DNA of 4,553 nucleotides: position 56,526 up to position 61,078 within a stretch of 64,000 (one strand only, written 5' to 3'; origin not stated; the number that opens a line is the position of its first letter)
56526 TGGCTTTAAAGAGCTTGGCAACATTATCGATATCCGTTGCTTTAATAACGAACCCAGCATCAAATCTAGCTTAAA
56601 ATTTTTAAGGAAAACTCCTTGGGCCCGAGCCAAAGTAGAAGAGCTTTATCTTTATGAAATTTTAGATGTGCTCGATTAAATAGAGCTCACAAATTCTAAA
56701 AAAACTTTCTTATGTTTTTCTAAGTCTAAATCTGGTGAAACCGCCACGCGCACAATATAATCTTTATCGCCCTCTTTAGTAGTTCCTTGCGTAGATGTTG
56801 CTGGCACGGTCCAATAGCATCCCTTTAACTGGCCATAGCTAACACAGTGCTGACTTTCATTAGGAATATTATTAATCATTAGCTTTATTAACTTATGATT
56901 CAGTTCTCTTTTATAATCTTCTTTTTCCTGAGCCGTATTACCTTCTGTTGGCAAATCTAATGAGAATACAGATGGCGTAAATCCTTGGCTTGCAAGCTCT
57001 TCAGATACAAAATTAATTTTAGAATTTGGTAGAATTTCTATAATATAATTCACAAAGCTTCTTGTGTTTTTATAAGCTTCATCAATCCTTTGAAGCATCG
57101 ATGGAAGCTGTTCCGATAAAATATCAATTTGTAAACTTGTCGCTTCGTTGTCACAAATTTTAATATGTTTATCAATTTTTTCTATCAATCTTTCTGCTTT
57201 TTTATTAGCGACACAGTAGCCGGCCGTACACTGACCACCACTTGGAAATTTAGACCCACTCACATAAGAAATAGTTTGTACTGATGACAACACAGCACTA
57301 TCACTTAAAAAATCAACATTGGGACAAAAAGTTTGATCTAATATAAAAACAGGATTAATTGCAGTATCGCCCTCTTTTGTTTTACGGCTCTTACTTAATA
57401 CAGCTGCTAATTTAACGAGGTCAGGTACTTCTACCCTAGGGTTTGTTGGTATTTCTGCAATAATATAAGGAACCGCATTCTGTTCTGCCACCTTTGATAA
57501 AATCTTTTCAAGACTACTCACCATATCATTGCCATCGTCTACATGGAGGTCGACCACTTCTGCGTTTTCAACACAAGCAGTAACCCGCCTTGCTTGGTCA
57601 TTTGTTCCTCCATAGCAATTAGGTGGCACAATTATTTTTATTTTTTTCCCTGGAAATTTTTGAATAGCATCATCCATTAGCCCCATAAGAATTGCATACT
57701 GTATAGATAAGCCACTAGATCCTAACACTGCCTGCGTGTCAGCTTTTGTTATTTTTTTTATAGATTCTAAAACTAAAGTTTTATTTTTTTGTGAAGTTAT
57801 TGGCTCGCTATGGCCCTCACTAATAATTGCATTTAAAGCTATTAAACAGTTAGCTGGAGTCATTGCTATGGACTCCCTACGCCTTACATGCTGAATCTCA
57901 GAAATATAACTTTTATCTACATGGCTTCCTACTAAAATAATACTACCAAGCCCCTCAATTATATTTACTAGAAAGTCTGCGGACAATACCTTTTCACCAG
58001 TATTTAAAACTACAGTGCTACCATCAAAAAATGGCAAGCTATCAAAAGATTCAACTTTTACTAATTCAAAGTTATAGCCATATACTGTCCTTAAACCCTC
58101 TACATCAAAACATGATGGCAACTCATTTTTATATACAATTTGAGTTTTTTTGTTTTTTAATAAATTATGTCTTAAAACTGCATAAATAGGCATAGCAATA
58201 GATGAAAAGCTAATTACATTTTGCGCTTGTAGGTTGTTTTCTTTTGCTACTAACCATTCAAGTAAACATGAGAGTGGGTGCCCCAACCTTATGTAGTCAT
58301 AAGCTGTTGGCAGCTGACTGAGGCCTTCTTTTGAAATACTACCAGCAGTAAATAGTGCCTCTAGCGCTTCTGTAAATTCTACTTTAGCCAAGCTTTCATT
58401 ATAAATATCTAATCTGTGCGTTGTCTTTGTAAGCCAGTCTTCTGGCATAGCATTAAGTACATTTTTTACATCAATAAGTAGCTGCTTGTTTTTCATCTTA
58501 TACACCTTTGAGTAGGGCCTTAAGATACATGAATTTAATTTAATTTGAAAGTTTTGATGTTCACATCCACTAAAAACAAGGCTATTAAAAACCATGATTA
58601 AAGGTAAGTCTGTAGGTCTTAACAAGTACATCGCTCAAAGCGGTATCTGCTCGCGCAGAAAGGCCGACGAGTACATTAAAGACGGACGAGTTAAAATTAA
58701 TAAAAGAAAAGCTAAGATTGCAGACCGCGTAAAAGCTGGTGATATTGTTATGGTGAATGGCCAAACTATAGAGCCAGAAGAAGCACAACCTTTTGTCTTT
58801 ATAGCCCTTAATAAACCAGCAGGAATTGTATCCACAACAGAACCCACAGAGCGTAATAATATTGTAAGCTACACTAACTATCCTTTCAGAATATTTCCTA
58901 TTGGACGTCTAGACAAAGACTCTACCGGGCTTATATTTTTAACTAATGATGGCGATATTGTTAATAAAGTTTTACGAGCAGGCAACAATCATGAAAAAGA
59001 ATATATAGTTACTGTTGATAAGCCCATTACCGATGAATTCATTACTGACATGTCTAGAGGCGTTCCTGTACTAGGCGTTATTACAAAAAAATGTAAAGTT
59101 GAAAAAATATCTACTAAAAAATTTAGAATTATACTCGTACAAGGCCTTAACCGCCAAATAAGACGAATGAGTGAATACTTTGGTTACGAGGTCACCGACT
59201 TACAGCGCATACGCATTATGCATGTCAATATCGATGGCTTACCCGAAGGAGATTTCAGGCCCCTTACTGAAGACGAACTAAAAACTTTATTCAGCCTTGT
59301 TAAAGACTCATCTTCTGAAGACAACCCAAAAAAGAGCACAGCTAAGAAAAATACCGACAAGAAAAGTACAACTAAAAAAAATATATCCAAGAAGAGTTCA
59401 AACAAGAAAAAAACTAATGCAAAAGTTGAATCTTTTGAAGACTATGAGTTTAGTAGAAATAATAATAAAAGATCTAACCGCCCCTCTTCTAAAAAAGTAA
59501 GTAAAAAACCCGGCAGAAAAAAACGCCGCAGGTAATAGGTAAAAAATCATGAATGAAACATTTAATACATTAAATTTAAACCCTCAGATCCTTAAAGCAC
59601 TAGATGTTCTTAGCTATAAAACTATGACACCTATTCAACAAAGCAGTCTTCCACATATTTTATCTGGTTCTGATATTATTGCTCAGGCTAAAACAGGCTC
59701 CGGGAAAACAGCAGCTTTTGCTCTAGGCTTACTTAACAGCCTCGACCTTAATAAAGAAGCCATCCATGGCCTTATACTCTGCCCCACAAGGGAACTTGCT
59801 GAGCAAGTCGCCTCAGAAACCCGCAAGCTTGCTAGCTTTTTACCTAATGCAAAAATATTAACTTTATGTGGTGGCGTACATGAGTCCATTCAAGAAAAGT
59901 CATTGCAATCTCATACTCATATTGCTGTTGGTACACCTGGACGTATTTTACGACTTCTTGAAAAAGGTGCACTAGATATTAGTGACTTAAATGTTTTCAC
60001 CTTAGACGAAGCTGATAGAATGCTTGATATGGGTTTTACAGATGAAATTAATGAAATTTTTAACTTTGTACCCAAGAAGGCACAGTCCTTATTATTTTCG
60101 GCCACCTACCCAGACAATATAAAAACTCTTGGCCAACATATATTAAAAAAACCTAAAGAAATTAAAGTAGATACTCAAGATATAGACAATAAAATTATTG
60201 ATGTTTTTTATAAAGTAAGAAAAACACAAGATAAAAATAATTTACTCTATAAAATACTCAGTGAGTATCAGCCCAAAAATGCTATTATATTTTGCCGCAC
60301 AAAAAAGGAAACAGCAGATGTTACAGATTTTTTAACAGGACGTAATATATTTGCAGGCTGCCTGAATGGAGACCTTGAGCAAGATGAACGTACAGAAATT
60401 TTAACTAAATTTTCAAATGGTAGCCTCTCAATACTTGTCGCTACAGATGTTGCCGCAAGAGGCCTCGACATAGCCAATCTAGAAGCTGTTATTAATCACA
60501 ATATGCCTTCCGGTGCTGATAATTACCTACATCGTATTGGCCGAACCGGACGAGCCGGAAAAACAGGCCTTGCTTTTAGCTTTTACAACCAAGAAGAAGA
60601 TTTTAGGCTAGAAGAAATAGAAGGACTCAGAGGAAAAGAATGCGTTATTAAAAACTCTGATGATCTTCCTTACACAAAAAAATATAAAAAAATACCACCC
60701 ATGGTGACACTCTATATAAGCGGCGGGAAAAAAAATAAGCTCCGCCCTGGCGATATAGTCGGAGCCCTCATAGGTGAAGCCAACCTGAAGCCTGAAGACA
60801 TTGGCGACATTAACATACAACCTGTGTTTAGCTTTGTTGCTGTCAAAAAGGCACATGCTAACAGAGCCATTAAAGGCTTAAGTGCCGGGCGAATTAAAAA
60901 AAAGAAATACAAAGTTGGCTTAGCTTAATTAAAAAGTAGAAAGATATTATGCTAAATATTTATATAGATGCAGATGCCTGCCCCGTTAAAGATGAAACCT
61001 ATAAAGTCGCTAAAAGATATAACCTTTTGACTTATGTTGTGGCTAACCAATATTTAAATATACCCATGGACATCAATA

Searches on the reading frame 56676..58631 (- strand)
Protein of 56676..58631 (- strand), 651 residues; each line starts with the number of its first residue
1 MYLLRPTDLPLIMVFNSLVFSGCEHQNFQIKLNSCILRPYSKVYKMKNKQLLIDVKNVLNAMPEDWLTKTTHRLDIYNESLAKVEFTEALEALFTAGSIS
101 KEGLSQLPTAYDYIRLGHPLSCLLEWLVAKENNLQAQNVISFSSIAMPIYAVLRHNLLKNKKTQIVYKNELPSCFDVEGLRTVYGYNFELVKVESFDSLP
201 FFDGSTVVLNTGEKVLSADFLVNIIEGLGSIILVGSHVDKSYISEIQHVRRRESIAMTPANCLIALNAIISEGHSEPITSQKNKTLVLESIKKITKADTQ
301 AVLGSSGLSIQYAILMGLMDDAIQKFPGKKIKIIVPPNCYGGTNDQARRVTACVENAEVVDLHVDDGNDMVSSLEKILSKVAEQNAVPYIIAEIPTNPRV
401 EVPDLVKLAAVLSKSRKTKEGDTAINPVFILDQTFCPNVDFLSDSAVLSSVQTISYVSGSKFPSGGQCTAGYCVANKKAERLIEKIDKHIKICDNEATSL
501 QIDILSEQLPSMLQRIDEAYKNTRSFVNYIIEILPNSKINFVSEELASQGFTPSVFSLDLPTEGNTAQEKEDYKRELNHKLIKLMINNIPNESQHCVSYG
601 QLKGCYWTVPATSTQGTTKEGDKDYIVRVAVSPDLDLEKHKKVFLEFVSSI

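Call 77: search_protein_families(library=ncbifam, proteins=[window:56676-58631:-], max_evalue=0.00001)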
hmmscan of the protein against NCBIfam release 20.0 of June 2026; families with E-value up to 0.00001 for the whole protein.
window:56676-58631:- (651 aa): 1 family
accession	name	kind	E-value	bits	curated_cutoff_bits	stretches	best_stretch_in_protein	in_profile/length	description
TIGR01329.1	cysta_beta_ly_E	equivalog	8.6e-09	34.5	487.5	0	286-414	51-161/383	cystathionine beta-lyase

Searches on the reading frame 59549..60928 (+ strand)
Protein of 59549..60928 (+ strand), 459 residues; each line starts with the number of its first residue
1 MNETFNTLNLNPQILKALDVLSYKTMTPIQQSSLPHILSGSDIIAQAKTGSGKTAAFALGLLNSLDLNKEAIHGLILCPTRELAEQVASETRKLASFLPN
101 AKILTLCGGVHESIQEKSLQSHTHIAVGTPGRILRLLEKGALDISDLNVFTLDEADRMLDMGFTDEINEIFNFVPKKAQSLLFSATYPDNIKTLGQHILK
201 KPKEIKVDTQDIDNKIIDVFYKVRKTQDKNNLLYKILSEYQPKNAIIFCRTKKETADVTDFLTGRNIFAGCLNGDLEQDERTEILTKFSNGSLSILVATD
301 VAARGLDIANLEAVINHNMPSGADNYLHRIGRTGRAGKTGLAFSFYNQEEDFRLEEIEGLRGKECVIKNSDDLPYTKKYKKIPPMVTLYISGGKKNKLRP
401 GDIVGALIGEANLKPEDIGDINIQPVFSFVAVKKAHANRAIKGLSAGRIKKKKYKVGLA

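Call 77: search_protein_families(library=ncbifam, proteins=[window:59549-60928:+], max_evalue=0.00001)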
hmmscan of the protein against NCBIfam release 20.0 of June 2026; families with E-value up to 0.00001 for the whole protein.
window:59549-60928:+ (459 aa): 33 families (the best 25 are shown)
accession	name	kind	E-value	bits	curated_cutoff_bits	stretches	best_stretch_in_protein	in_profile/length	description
NF008744.0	PRK11776.1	equivalog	1.6e-182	607.2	524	1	3-457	4-457/460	ATP-dependent RNA helicase DbpA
NF053631.1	RNA_helic_CshA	equivalog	1.8e-114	383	646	1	5-364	1-359/434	degradosome RNA helicase CshA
NF008394.0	PRK11192.1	equivalog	6e-95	318.7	507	1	3-355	3-360/441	ATP-dependent RNA helicase SrmB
NF053711.1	RNA_heli_RhlE1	exception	2.4e-92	310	750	1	4-372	2-374/434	RNA helicase RhlE1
NF008642.0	PRK11634.1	equivalog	1.5e-91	307.7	989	1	2-358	5-361/628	DEAD/DEAH family ATP-dependent RNA helicase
NF053636.1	DDHlcsCsdAPsy1082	equivalog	2.8e-88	296.7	890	1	4-359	4-360/512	DEAD/DEAH box helicase CsdA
NF007882.0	PRK10590.1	equivalog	7.2e-88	295.5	743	1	4-364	2-367/456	ATP-dependent RNA helicase RhlE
NF002340.1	PRK01297.1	equivalog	1e-82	277.9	564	1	4-363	2-370/372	ATP-dependent RNA helicase RhlB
NF003419.0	PRK04837.1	equivalog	5.2e-81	272.5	588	1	3-366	9-380/424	ATP-dependent RNA helicase RhlB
NF053710.1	RNA_heli_RhlE2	exception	3.5e-77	260.2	925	1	5-361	3-368/635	RNA helicase RhlE2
NF003390.0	PRK04537.1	equivalog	1.3e-61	209.3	732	1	3-358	9-373/572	ATP-dependent RNA helicase RhlB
NF010337.0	PRK13766.1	equivalog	3.5e-21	75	610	2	225-338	349-470/781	Hef nuclease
TIGR01389.1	recQ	equivalog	7.4e-21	74.2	640.2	1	19-354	7-335/591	DNA helicase RecQ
TIGR00614.1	recQ_fam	subfamily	1.1e-20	73.8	219.8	1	20-355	6-339/470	RecQ family ATP-dependent DNA helicase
NF008279.0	PRK11057.1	equivalog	1.6e-15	56.6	1015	1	225-348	219-342/608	ATP-dependent DNA helicase RecQ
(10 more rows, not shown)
